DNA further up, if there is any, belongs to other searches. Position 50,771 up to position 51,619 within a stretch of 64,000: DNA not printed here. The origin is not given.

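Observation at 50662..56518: Unassigned six-gene module: GG-terminated MoaD/ThiS Ubl, orphan protein, CobS/MoxR AAA+, CobT-like VWA, radical-SAM/SPASM and ThiF/MoeB E1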

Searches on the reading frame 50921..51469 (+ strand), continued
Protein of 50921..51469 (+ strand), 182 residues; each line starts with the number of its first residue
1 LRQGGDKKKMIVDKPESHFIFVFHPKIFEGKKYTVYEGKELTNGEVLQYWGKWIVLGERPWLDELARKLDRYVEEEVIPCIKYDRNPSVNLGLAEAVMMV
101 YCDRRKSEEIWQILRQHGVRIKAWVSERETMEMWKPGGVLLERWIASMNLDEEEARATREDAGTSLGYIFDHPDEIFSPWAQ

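Call 67: search_protein_families(library=pfam, proteins=[P0357, P0363, P0364, P0368, P0373, P0382, P0385, P0426, P0461, P0476], max_evalue=0.01)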
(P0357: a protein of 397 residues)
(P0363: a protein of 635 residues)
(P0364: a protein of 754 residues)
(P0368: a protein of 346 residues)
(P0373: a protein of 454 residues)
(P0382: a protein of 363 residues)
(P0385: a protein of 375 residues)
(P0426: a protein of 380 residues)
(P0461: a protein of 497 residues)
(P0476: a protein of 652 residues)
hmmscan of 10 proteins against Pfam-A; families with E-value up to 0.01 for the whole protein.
P0357 (397 aa): 1 family
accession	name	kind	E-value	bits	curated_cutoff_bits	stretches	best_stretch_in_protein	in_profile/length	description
PF13526.11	DUF4125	-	1.2e-72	244.2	25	1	193-386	3-196/197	Protein of unknown function (DUF4125)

P0363 (635 aa): 24 families
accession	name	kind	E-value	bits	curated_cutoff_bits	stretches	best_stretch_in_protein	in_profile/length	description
PF01926.29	MMR_HSR1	-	1.4e-59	199.6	21.9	2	200-315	2-113/113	50S ribosome-binding GTPase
PF14714.11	KH_dom-like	-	2e-29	102.1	27.3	1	552-631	2-81/81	KH-domain-like of EngA bacterial GTPase enzymes, C-terminal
PF02421.24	FeoB_N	-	1.3e-24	86.9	27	2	200-325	3-124/156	Ferrous iron transport protein B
PF00009.33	GTP_EFTU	-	1.7e-24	86.9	26.5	2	371-541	3-182/188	Elongation factor Tu GTP binding domain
PF00350.29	Dynamin_N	-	4.6e-17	63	27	1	200-232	1-33/168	Dynamin family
PF04548.22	AIG1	-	3e-09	36.9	27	1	201-304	4-109/212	AIG1 family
PF03193.22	RsgA_GTPase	-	3.3e-09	37.2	30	0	194-226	103-135/174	RsgA GTPase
PF16897.10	MMR_HSR1_Xtn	-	3.3e-06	27.5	35.2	0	253-355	2-100/106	C-terminal region of MMR_HSR1 domain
PF08477.19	Roc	-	9.5e-06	26.3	27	0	200-317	2-119/119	Ras of Complex, Roc, domain of DAPkinase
PF13401.12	AAA_22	-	9.7e-06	26.4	27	0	374-409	8-33/130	AAA domain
PF09439.16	SRPRB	-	1.5e-05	24.8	25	1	197-287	3-82/178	Signal recognition particle receptor beta subunit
PF05621.17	TniB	-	2.9e-05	24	22.4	0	192-224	30-62/189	Bacterial TniB protein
PF00005.33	ABC_tran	-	3.1e-05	25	25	0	199-224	13-42/137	ABC transporter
PF02263.25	GBP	-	3.5e-05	23.5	21.1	0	368-432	18-86/264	Guanylate-binding protein, N-terminal domain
PF00025.27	Arf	-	3.8e-05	23.7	22.3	0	200-322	17-131/174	ADP-ribosylation factor family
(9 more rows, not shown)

P0364 (754 aa): 2 families
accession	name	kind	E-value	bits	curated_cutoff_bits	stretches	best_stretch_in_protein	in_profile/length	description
PF05762.20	VWA_CoxE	-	0.00029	20.8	26.4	1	554-692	17-165/222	VWA domain containing CoxE-like protein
PF00092.34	VWA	-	0.00086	20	23.8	0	592-716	2-142/174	von Willebrand factor type A domain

P0368 (346 aa): 1 family
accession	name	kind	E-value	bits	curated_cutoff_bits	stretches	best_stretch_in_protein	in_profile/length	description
PF22552.1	TY-Chap3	-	0.0017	19.5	27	0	159-228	6-81/117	T3SS (YopN, CesT) and YbjN peptide-binding chaperone 3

P0373 (454 aa): 4 families
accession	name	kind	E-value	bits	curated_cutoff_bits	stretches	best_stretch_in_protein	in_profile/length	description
PF01909.29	NTP_transf_2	-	0.00017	22.3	21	1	366-403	3-40/93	Nucleotidyltransferase domain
PF18765.7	Polbeta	-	0.00021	21.8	26.9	1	369-402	5-38/93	Polymerase beta, Nucleotidyltransferase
PF01475.25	FUR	-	0.0023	18.5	23.1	0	215-253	34-72/121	Ferric uptake regulator family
PF22600.2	MTPAP-like_central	-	0.008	16.7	27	0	356-410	18-68/139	Poly(A) RNA polymerase, mitochondrial-like, central palm domain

P0382 (363 aa): 2 families
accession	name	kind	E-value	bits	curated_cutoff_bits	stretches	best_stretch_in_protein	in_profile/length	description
PF12705.13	PDDEXK_1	-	6.5e-08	33.3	22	1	221-357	111-247/247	PD-(D/E)XK nuclease superfamily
PF09810.15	Exo5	-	0.0016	18.4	25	0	240-299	150-211/367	Exonuclease V - a 5' deoxyribonuclease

P0385 (375 aa): 0 families

P0426 (380 aa): 0 families

P0461 (497 aa): 0 families

P0476 (652 aa): 3 families
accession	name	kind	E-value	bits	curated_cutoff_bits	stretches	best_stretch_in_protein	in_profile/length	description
PF13676.11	TIR_2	-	2.1e-27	96.5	28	1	221-340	2-122/122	TIR domain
PF01582.25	TIR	-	2.1e-09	37.9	21.3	1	225-330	11-116/179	TIR domain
PF08937.16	ThsB_TIR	-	5.3e-08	33.6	21.2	1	221-296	1-85/100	Thoeris protein ThsB, TIR-like domain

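Call 68: search_protein_families(library=pfam, proteins=[P0377, P0378, P0384, P0390, P0398, P0404, P0393, P0394, P0407, P0428], max_evalue=0.01)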
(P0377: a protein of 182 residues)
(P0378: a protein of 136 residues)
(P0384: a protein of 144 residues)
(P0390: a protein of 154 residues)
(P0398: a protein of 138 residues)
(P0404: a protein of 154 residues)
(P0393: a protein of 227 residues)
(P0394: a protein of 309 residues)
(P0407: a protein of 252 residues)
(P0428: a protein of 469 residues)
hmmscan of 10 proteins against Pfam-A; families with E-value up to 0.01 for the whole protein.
P0377 (182 aa): 0 families

P0378 (136 aa): 0 families

P0384 (144 aa): 1 family
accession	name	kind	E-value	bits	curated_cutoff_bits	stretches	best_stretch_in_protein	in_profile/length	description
PF08939.15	Bles03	-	0.00028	21.3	23.1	1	37-108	164-238/255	Basophilic leukemia-expressed protein Bles03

P0390 (154 aa): 0 families

P0398 (138 aa): 0 families

P0404 (154 aa): 0 families

P0393 (227 aa): 0 families

P0394 (309 aa): 1 family
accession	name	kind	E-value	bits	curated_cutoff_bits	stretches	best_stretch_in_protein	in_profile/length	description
PF01661.27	Macro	-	2.8e-29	101.9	22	1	160-270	1-118/118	Macro domain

P0407 (252 aa): 0 families

P0428 (469 aa): 4 families
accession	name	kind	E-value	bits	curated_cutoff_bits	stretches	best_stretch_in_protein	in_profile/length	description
PF01909.29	NTP_transf_2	-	2e-06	28.5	21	1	381-439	10-75/93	Nucleotidyltransferase domain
PF18765.7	Polbeta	-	3.8e-06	27.4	26.9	1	378-432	5-58/93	Polymerase beta, Nucleotidyltransferase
PF22600.2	MTPAP-like_central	-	0.0018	18.8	27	1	365-432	18-83/139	Poly(A) RNA polymerase, mitochondrial-like, central palm domain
PF08220.18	HTH_DeoR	-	0.0091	16.2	21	0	232-252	27-47/57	DeoR-like helix-turn-helix domain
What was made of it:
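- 50948..51469 (+): g2: 173-aa BLES03-like (eIF4E/phosphothreonine-lyase fold) protein, the signature gene of the module. A distant member hits Pfam Bles03 (call 68).
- On Bles03 family (PF08939) / eIF4E-PTL fold (g2): A distant relative, P0384, reaches 21.3 bits against a cutoff of 23.1 (call 68).
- Distant members of the g2 superfamily are fused to TIR, Macro, nucleotidyltransferase and PD-(D/E)XK domains (calls 67, 68).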

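Call 73: search_protein_families(library=padloc, proteins=[window:50948-51469:+], max_evalue=0.001)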
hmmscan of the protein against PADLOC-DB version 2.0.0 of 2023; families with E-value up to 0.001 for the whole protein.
window:50948-51469:+ (173 aa): 0 families

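Call 78: search_solved_structures(query=A2, max_evalue=10, show_alignments=2)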
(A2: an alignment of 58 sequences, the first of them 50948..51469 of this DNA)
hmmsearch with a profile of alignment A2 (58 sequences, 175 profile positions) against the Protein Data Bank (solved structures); distinct sequences matched with E-value up to 10: 6.
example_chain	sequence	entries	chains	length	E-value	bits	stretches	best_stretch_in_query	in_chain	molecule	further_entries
1ztp_A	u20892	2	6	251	0.01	18.4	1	33-91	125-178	Basophilic leukemia expressed protein BLES03 | Uncharacterized protein C11orf68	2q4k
7osv_A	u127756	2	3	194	0.021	17.4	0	77-114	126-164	DeNovoTIM6-SB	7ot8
9hcg_0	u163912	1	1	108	0.13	14.9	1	80-108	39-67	Large ribosomal subunit protein bL32m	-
6z2i_A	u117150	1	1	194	0.33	13.5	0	83-127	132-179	de novo designed TIM barrel DeNovoTIM6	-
9e9c_0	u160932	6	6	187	0.38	13.3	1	80-108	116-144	Large ribosomal subunit protein bL32m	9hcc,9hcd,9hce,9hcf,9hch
7kbq_A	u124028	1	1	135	0.75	12.3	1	85-128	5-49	DE NOVO DESIGNED OR689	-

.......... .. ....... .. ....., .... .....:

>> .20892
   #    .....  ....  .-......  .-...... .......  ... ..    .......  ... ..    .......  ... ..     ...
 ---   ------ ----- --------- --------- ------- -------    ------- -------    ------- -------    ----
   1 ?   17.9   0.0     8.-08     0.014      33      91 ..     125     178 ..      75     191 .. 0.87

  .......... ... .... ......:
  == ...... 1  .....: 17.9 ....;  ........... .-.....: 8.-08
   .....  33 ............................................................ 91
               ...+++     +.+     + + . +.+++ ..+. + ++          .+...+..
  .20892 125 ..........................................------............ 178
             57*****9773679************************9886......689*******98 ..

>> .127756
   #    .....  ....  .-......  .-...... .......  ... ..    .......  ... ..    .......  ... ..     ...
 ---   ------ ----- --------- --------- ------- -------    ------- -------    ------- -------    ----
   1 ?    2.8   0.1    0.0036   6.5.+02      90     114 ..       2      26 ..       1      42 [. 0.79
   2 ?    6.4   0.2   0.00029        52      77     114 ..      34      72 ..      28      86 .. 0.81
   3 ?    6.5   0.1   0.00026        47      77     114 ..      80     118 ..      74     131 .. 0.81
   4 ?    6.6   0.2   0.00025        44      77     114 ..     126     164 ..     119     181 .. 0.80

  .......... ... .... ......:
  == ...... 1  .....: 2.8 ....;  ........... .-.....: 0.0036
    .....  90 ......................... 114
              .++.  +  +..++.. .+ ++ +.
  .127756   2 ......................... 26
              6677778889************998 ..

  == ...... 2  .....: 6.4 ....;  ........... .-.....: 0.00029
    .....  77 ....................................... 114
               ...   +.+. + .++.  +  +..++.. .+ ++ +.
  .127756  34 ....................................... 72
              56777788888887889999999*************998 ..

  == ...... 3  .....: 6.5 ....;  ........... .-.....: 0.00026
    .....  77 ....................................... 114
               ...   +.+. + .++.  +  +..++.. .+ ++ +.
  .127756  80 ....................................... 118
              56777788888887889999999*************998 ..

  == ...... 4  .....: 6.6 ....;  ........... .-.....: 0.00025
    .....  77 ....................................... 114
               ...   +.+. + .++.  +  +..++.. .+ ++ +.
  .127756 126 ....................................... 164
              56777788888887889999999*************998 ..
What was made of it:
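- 50948..51469 (+): A family profile hits BLES03 at E 0.01, aligning the GKW, AK[YV]S and CVYxDD motifs (call 78).
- On Bles03 family (PF08939) / eIF4E-PTL fold (g2): Top profile hit has E 0.01, with the GKW / AK-S / CVY-DD motifs aligned (call 78).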

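Call 84: search_protein_families(library=ncbifam, proteins=[L002:2350-4941:+, L001:1759-4251:+, L087:891-3338:+, L002:2129-2317:+, L002:4984-5283:+, L002:5370-6230:+, L002:6491-8209:+, L002:8684-9670:+, L002:10594-11169:+], max_evalue=0.00001)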
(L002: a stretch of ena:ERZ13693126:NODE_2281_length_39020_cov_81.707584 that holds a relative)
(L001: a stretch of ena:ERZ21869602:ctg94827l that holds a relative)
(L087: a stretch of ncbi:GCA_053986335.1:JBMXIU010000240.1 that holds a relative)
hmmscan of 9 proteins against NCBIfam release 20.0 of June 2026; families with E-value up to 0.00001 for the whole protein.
L002:2350-4941:+ (863 aa): 12 families
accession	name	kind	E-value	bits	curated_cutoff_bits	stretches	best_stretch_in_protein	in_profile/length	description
NF048011.1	SfplDhtHpsGDes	equivalog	3.6e-117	392.7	1000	1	57-849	29-819/821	(2S)-3-sulfopropanediol dehydratase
NF043068.1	glycl_HYPD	equivalog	1.6e-114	383.6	1100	1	63-851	13-784/784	trans-4-hydroxy-L-proline dehydratase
TIGR01774.1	PFL2-3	subfamily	1.2e-113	381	678.2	1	63-849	15-784/786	formate C-acetyltransferase/glycerol dehydratase family glycyl radical enzyme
TIGR04394.1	choline_CutC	equivalog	1.1e-105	355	1050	1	60-847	11-784/789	choline trimethylamine-lyase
NF048009.1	SfplDhtHpfGKleb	equivalog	1.2e-101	341.2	1000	1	60-851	34-824/824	(2S)-3-sulfopropanediol dehydratase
NF033718.1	indole_decarb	equivalog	3.2e-93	313.4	1100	2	150-652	164-646/868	indoleacetate decarboxylase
NF007437.0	PRK09983.1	equivalog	1.4e-79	268.1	1109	1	66-849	17-763/765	formate C-acetyltransferase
NF033715.1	glycyl_HPDL_Lrg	equivalog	1.5e-75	254.7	1150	2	189-649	220-678/901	4-hydroxyphenylacetate decarboxylase large subunit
TIGR01255.1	pyr_form_ly_1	equivalog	4.3e-16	58.5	994.2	1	298-847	231-739/744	formate C-acetyltransferase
NF038360.1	rad_fix_GrcA3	exception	1.1e-08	35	158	1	796-847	22-73/78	autonomous glycyl radical cofactor GrcA3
NF008341.1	PRK11127.1-1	equivalog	3e-07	30.3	145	1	797-847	25-75/80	autonomous glycyl radical cofactor GrcA2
TIGR04365.1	spare_glycyl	equivalog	2.4e-06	27.8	170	1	796-847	70-121/126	autonomous glycyl radical cofactor GrcA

L001:1759-4251:+ (830 aa): 12 families
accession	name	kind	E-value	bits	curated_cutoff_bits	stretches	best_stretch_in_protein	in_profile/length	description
TIGR01774.1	PFL2-3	subfamily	1.5e-120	403.8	678.2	1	57-826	23-783/786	formate C-acetyltransferase/glycerol dehydratase family glycyl radical enzyme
NF048011.1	SfplDhtHpsGDes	equivalog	5.8e-120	402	1000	1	53-826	39-818/821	(2S)-3-sulfopropanediol dehydratase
NF043068.1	glycl_HYPD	equivalog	5.5e-113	378.6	1100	1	53-827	17-782/784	trans-4-hydroxy-L-proline dehydratase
TIGR04394.1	choline_CutC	equivalog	5.2e-102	342.8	1050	1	56-826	21-785/789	choline trimethylamine-lyase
NF048009.1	SfplDhtHpfGKleb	equivalog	3.2e-97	326.6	1000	1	53-825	41-820/824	(2S)-3-sulfopropanediol dehydratase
NF033718.1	indole_decarb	equivalog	1.2e-90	305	1100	1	119-825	142-864/868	indoleacetate decarboxylase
NF007437.0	PRK09983.1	equivalog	9.4e-90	301.8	1109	1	53-827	18-763/765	formate C-acetyltransferase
NF033715.1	glycyl_HPDL_Lrg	equivalog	6.2e-74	249.3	1150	2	205-626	243-678/901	4-hydroxyphenylacetate decarboxylase large subunit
TIGR01255.1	pyr_form_ly_1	equivalog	4e-24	85.1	994.2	1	464-826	397-740/744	formate C-acetyltransferase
NF038360.1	rad_fix_GrcA3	exception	2.9e-12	46.5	158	1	766-826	14-74/78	autonomous glycyl radical cofactor GrcA3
NF008341.1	PRK11127.1-1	equivalog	6.9e-12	45.2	145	1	769-826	19-76/80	autonomous glycyl radical cofactor GrcA2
TIGR04365.1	spare_glycyl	equivalog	1.1e-06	28.9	170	1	772-826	68-122/126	autonomous glycyl radical cofactor GrcA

L087:891-3338:+ (815 aa): 12 families
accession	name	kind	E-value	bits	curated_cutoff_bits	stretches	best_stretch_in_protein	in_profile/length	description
NF048011.1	SfplDhtHpsGDes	equivalog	2.1e-118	396.8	1000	1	13-811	23-820/821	(2S)-3-sulfopropanediol dehydratase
TIGR01774.1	PFL2-3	subfamily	1.5e-112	377.4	678.2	1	27-812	16-786/786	formate C-acetyltransferase/glycerol dehydratase family glycyl radical enzyme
NF043068.1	glycl_HYPD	equivalog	2.6e-107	359.8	1100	1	16-811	4-783/784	trans-4-hydroxy-L-proline dehydratase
NF048009.1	SfplDhtHpfGKleb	equivalog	4.8e-103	345.8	1000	1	25-811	36-823/824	(2S)-3-sulfopropanediol dehydratase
TIGR04394.1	choline_CutC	equivalog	3.9e-98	329.9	1050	1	30-808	18-784/789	choline trimethylamine-lyase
NF033718.1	indole_decarb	equivalog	6.6e-86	289.3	1100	2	111-611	163-644/868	indoleacetate decarboxylase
NF007437.0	PRK09983.1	equivalog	1.4e-81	274.7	1109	1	25-812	13-765/765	formate C-acetyltransferase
NF033715.1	glycyl_HPDL_Lrg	equivalog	2.1e-70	237.6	1150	1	162-810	231-899/901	4-hydroxyphenylacetate decarboxylase large subunit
TIGR01255.1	pyr_form_ly_1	equivalog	1.2e-16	60.3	994.2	1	575-810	511-741/744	formate C-acetyltransferase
NF038360.1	rad_fix_GrcA3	exception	3.8e-12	46.1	158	1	751-811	16-76/78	autonomous glycyl radical cofactor GrcA3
NF008341.1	PRK11127.1-1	equivalog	1.8e-09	37.5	145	1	753-811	20-78/80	autonomous glycyl radical cofactor GrcA2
TIGR04365.1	spare_glycyl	equivalog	3.3e-08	33.8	170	1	754-808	67-121/126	autonomous glycyl radical cofactor GrcA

L002:2129-2317:+ (62 aa): 0 families

L002:4984-5283:+ (99 aa): 0 families

L002:5370-6230:+ (286 aa): 2 families
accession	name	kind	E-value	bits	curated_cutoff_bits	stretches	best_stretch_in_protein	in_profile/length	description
TIGR02640.1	gas_vesic_GvpN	equivalog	4.3e-14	52.6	266.8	1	158-241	157-238/262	gas vesicle protein GvpN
NF047784.1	MadB_ATPase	equivalog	1e-07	31.5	475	1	96-270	127-285/298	MadB family AAA-type ATPase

L002:6491-8209:+ (572 aa): 0 families

L002:8684-9670:+ (328 aa): 34 families (the best 25 are shown)
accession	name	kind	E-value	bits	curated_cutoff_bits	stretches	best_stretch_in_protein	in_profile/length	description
TIGR04003.1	rSAM_BssD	equivalog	1.3e-119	399.1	496.45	1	15-327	1-312/314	[benzylsuccinate synthase]-activating enzyme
TIGR02494.1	PFLE_PFLC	subfamily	1.1e-103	346.5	174.35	1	17-309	1-290/293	glycyl-radical enzyme activating protein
NF043069.1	T4HPD_activ_SAM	equivalog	1.1e-93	313.9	425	1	16-313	3-293/299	trans-4-hydroxy-L-proline dehydratase activase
NF048010.1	SfplDhtActHpsHDes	equivalog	3.8e-85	285.3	430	1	16-303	7-293/298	(2S)-3-sulfopropanediol dehydratase activating enzyme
TIGR04395.1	cutC_activ_rSAM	equivalog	4.3e-74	249.6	360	1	17-303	7-292/309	choline TMA-lyase-activating enzyme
NF033719.1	ind_deCO2_activ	equivalog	1.3e-73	247.9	425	1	17-312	3-297/302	indoleacetate decarboxylase activase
NF048008.1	SfplDhtActHpfHKleb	equivalog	9.4e-70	235.3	500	1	17-309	2-297/308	(2S)-3-sulfopropanediol dehydratase activating enzyme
NF007483.0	PRK10076.1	equivalog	2.3e-68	230.5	326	2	98-323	75-292/292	[formate-C-acetyltransferase]-activating enzyme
NF033717.2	HPDL_rSAM_activ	equivalog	6.5e-66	222.7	420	1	16-312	5-300/311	4-hydroxyphenylacetate decarboxylase activase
TIGR02493.1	PFLA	equivalog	2.3e-49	167.9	231.75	2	117-310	42-234/235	pyruvate formate-lyase-activating protein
TIGR04041.1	activase_YjjW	hypoth_equivalog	2.5e-45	155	250.2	1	16-279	3-246/276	YjjW family glycine radical enzyme activase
NF008356.0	PRK11145.1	equivalog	1.4e-34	119.5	375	2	118-310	48-239/246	pyruvate formate lyase 1-activating protein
TIGR02495.1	NrdG2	equivalog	3.6e-15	55.8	131.15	1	19-55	4-41/193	anaerobic ribonucleoside-triphosphate reductase activating protein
TIGR02491.1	NrdG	equivalog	2.2e-12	47.2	126.1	1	18-57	3-42/154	anaerobic ribonucleoside-triphosphate reductase activating protein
NF042909.1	FMH_DH_FwdF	exception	1.6e-09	37.3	375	1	52-131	213-290/336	tungsten-dependent formylmethanofuran dehydrogenase subunit FwdF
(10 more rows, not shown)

L002:10594-11169:+ (191 aa): 0 families

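Call 85: list_cluster_members(proteins=[P0364, P0357, P0363])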
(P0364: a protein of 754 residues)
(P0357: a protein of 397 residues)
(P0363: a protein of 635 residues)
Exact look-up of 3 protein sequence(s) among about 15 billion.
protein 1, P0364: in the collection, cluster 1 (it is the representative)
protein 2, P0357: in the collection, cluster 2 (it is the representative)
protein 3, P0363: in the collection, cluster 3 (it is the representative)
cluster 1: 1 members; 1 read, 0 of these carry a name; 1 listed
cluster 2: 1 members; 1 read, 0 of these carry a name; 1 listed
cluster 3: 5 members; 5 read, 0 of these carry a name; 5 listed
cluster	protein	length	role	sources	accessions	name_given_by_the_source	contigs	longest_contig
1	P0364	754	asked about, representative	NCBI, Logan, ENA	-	-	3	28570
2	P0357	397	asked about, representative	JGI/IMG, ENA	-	-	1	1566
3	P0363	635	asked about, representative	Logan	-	-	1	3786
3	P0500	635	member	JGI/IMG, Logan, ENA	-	-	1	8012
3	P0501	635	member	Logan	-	-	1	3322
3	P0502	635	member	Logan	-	-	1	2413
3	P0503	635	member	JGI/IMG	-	-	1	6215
